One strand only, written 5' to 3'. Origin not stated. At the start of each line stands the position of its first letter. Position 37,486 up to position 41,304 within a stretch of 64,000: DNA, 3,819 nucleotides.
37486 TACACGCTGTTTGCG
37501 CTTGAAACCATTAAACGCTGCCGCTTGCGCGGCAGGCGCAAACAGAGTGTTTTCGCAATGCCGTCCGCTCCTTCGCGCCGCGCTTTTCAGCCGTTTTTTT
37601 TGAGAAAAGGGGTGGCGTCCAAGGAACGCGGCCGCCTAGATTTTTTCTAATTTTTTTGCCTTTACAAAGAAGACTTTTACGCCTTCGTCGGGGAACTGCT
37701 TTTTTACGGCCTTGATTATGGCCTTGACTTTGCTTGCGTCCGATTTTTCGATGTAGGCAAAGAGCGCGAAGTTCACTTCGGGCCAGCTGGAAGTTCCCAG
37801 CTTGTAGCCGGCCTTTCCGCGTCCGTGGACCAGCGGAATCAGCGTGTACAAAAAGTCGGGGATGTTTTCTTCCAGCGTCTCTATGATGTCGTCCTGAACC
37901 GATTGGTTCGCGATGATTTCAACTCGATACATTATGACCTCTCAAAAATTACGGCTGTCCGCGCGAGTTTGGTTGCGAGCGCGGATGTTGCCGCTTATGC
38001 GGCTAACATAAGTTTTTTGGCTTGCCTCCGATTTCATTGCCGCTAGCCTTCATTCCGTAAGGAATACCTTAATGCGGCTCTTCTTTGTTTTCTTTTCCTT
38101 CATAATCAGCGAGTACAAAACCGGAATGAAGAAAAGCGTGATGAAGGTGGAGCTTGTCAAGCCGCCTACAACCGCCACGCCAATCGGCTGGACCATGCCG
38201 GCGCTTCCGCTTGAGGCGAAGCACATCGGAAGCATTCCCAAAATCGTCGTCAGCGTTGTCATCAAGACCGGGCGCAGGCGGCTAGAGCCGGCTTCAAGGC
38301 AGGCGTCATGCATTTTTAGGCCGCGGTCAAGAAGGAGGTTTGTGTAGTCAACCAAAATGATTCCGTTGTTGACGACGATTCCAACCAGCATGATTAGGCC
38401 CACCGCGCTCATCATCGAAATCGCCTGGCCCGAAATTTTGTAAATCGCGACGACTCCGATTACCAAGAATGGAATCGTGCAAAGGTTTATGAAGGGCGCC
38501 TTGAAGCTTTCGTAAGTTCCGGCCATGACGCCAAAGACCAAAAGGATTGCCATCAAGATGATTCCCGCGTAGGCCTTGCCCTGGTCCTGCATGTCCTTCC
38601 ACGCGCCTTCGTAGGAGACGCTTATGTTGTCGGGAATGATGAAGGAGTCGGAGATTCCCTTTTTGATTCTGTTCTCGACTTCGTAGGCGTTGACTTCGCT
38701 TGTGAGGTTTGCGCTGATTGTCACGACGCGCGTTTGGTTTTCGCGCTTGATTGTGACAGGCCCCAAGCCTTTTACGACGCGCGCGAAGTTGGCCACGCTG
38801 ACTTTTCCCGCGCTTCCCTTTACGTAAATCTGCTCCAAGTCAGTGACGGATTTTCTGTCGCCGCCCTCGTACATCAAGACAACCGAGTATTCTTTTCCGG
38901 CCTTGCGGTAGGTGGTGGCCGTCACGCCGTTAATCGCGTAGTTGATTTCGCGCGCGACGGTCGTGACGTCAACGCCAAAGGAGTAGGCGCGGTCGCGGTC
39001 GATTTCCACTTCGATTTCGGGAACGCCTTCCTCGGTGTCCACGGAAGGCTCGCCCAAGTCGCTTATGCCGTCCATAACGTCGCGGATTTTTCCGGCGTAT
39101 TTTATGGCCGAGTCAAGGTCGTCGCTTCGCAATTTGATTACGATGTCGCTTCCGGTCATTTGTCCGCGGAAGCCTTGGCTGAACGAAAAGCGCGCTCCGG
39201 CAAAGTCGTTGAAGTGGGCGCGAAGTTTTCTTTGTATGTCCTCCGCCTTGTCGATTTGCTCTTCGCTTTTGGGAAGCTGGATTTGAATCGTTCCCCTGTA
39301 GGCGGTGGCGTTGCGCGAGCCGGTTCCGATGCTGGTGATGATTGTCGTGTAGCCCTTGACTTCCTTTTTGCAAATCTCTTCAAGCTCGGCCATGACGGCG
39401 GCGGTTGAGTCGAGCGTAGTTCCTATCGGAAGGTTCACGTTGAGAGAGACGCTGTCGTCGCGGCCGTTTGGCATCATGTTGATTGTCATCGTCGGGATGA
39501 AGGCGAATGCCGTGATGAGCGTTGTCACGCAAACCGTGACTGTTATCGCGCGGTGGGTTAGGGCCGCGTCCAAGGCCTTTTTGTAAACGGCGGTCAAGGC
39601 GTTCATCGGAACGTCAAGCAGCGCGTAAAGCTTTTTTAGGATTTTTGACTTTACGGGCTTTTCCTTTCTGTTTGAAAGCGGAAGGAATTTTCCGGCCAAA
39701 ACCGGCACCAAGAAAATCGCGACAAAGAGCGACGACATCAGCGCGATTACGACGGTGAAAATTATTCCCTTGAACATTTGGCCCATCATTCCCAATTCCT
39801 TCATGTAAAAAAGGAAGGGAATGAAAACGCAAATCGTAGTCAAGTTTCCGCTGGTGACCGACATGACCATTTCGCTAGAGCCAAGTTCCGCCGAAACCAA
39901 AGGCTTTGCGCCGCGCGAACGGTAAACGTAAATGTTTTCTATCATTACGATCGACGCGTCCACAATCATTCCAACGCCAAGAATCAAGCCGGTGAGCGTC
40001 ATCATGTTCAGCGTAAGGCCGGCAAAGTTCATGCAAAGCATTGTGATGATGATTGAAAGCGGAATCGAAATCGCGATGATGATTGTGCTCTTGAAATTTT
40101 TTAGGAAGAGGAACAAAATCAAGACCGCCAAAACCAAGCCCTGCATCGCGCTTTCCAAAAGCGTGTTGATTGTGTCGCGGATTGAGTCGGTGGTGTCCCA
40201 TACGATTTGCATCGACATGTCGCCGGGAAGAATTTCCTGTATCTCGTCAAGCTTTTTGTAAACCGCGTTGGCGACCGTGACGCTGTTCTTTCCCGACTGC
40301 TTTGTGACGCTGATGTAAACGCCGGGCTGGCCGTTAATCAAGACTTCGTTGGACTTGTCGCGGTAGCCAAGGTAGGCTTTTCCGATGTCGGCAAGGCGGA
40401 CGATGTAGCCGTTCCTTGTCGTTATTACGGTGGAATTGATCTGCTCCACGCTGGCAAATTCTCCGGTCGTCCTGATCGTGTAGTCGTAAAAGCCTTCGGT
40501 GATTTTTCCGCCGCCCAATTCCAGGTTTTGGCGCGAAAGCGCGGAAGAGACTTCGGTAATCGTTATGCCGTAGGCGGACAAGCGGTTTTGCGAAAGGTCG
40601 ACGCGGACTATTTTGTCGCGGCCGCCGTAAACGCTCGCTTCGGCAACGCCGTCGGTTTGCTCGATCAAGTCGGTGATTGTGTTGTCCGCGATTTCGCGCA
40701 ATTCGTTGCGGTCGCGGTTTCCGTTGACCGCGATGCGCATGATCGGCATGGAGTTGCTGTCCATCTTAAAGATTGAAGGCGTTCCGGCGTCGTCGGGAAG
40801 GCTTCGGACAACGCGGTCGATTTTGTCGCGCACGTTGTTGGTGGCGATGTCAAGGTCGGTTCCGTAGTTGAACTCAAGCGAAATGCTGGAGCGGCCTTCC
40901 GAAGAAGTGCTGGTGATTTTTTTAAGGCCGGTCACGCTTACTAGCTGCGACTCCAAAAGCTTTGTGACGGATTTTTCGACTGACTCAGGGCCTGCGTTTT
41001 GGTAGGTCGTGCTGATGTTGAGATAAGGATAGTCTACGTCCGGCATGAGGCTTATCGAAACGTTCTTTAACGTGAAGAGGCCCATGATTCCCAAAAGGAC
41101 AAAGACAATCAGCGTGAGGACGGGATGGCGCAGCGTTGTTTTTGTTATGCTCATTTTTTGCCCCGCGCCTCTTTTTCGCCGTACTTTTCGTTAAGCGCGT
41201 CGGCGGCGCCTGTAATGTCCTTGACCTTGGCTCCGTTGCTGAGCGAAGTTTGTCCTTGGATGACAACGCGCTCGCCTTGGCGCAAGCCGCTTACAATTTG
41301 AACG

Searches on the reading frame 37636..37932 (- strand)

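Call 53: search_protein_families(library=pfam, proteins=[window:37636-37932:-])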
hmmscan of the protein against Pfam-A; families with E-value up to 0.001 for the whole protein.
window:37636-37932:- (98 aa): 1 family
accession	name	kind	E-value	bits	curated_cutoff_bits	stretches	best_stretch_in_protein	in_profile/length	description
PF00543.27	P-II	-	0.00014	22.6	25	1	1-96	1-96/102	Nitrogen regulatory protein P-II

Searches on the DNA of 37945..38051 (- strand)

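Call 68: search_dna_similar(query=window:37945-38051:-, collection=phages, mode=distant, max_evalue=0.001, max_rows=10)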
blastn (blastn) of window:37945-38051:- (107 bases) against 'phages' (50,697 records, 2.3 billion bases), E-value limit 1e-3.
No match.

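Call 69: search_dna_similar(query=window:37945-38051:-, collection=plasmids, mode=distant, max_evalue=0.001, max_rows=10)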
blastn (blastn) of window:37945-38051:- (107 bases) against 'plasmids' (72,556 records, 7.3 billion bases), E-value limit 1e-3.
No match.

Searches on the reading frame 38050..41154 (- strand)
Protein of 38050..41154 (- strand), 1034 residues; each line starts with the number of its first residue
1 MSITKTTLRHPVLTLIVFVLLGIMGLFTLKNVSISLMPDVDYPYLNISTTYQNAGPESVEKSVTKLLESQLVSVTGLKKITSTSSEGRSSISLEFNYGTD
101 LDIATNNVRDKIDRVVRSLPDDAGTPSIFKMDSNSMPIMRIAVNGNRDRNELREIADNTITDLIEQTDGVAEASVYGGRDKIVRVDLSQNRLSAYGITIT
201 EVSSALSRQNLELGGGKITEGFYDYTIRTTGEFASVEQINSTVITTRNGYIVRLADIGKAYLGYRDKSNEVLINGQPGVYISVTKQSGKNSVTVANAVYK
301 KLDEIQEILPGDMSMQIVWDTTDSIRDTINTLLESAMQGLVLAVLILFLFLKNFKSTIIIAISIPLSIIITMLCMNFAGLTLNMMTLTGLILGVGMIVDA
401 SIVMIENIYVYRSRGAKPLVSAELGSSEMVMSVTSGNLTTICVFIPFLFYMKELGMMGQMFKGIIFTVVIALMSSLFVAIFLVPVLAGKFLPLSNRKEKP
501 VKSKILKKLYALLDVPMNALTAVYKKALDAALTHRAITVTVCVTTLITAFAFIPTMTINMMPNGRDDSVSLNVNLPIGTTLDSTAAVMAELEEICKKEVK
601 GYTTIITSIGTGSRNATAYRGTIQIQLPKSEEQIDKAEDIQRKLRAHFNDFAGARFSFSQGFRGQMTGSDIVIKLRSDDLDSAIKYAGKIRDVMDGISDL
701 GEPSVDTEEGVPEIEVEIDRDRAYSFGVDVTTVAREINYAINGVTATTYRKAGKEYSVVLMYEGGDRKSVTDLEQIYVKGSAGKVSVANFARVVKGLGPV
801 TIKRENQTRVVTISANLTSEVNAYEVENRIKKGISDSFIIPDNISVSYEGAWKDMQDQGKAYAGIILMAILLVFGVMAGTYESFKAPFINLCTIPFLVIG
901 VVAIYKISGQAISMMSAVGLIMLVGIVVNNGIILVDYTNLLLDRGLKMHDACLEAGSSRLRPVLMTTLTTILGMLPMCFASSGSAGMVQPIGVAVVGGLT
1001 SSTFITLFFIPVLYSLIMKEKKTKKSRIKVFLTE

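Call 53: search_protein_families(library=pfam, proteins=[window:38050-41154:-])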
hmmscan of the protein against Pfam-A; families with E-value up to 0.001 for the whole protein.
window:38050-41154:- (1034 aa): 1 family
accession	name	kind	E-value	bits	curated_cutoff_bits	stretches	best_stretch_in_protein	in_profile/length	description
PF00873.25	ACR_tran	-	1.1e-236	788.6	28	1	4-1017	2-1020/1021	AcrB/AcrD/AcrF family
